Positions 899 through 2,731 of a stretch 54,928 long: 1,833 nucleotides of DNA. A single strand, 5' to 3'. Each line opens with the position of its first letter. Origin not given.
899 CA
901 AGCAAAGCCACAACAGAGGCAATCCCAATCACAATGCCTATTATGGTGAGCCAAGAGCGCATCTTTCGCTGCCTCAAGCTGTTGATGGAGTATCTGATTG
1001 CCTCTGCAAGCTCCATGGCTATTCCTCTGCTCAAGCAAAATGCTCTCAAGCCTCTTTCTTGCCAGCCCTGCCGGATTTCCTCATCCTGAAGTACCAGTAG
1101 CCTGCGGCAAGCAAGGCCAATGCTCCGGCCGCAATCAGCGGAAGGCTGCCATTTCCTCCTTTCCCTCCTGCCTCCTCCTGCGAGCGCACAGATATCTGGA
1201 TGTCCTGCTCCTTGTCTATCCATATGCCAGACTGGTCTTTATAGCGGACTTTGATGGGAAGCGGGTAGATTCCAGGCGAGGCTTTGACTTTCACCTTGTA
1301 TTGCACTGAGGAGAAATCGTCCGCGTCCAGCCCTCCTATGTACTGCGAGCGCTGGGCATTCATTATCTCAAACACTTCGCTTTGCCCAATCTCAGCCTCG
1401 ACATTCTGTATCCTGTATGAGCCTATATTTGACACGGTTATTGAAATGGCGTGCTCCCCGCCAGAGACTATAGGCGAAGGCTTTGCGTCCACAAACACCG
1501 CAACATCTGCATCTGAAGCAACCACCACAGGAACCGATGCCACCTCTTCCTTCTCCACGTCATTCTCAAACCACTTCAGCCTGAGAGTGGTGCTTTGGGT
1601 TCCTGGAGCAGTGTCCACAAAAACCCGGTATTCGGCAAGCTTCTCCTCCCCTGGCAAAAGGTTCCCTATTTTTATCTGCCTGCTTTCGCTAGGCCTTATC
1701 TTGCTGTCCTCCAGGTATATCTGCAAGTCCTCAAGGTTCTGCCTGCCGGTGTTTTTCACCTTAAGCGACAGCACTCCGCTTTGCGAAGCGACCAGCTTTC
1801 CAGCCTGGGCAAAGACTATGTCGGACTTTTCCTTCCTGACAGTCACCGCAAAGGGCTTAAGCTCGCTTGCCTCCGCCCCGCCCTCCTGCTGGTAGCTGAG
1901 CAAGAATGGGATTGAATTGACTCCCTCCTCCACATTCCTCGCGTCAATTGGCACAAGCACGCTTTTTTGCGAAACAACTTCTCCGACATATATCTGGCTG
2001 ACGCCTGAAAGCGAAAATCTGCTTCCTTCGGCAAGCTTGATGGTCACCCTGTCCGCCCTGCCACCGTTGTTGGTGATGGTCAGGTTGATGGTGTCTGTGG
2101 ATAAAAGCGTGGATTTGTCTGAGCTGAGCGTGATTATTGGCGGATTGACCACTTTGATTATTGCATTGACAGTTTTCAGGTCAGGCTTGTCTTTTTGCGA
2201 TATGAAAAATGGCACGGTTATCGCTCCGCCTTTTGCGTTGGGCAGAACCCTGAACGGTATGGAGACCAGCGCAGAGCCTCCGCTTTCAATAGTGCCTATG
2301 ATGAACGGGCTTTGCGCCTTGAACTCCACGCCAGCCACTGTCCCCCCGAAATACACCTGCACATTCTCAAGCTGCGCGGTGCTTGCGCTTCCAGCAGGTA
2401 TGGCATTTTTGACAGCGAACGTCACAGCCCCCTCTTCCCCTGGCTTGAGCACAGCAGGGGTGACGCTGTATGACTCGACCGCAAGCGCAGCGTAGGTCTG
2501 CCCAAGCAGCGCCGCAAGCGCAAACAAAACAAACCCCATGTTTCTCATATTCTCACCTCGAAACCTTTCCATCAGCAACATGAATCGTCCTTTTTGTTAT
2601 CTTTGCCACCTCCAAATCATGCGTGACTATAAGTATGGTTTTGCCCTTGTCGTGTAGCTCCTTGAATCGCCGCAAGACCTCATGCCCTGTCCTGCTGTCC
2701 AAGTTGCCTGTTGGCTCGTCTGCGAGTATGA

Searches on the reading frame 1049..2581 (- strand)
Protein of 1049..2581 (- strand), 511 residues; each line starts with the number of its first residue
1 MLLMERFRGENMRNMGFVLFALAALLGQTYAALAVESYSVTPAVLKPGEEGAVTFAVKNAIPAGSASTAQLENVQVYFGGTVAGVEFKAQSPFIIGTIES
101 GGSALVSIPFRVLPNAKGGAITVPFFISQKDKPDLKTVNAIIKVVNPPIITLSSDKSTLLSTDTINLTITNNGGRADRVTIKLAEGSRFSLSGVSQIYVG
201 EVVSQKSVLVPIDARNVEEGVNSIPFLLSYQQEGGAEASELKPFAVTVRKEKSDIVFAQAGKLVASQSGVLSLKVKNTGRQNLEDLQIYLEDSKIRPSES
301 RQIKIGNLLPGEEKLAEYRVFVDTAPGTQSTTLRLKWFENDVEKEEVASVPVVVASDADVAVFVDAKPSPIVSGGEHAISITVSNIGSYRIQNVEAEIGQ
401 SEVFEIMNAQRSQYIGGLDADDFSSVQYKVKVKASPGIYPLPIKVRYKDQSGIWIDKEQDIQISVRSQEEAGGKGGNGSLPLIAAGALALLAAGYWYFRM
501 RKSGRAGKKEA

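Call 108: search_protein_families(library=padloc, alignment_id=A5, max_evalue=0.000001)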
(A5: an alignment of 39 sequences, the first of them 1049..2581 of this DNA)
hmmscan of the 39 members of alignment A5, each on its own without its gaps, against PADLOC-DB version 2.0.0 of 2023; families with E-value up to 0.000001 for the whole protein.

A. member 1, window:1049-2581:- (511 aa): 0 families

B. families by the number of members that match (of 39 scanned): 16 families
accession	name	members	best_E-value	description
PDLC04135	mad3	2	7.7e-104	mads_3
PDLC04140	mad8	2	5.5e-43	mads_8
PDLC02980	AriA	2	2.1e-09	-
PDLC04134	mad2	1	3.7e-20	mads_2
PDLC02707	PbeA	1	4.8e-13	PbeA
PDLC03878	NsnB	1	1.7e-10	-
PDLC03658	mREase_IV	1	1.6e-09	Type IV methyl-directed restriction enzyme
PDLC04164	AriA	1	5.3e-09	-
PDLC04175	HEC-01A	1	6.4e-09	-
PDLC02704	PbeA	1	8.7e-09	PbeA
PDLC04242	PDC-M01A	1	2.4e-08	-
PDLC03928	PsyrT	1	3.6e-08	-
PDLC03659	mREase_IV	1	3e-07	Type IV methyl-directed restriction enzyme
PDLC00533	JetD1|JetD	1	3.7e-07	DUF2220; DUF3322; DUF2399 domain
PDLC02914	ATPase-Toprim_I-B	1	4.3e-07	-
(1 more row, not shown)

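Call 109: search_protein_families(library=pfam, alignment_id=A5, max_evalue=1e-10)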
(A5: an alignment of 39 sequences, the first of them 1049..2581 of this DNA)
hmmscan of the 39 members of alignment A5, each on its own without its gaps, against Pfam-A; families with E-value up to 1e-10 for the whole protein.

A. member 1, window:1049-2581:- (511 aa): 0 families

B. families by the number of members that match (of 39 scanned): 45 families (the first 25 are shown)
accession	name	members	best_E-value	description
PF00133.28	tRNA-synt_1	2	7e-93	tRNA synthetases class I (I, L, M and V)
PF08264.19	Anticodon_1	2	9.5e-40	Anticodon-binding domain of tRNA ligase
PF07690.21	MFS_1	2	8.4e-39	Major Facilitator Superfamily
PF00005.33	ABC_tran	2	3.7e-36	ABC transporter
PF09334.17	tRNA-synt_1g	2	4e-26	tRNA synthetases class I (M)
PF24846.1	PolC_DP2_cat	1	4.3e-134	DNA polymerase II large subunit DP2, catalytic domain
PF24844.1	PolC_DP2_central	1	2.8e-116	DNA polymerase II large subunit DP2, central domain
PF03833.19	PolC_DP2_N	1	5.5e-97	DNA polymerase II large subunit DP2, N-terminal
PF05693.19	Glycogen_syn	1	2.3e-90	Glycogen synthase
PF01300.24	Sua5_yciO_yrdC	1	2.9e-65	Telomere recombination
PF21180.3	TOP6A-Spo11_Toprim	1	4.3e-55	Topoisomerase 6 subunit A/Spo11, Toprim domain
PF09239.17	Topo-VIb_trans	1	4e-54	Topoisomerase VI B subunit, transducer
PF01015.23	Ribosomal_S3Ae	1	8.5e-54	Ribosomal S3Ae family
PF02633.19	Creatininase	1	2.4e-50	Creatinine amidohydrolase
PF08459.17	UvrC_RNaseH_dom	1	4.3e-50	UvrC RNAse H endonuclease domain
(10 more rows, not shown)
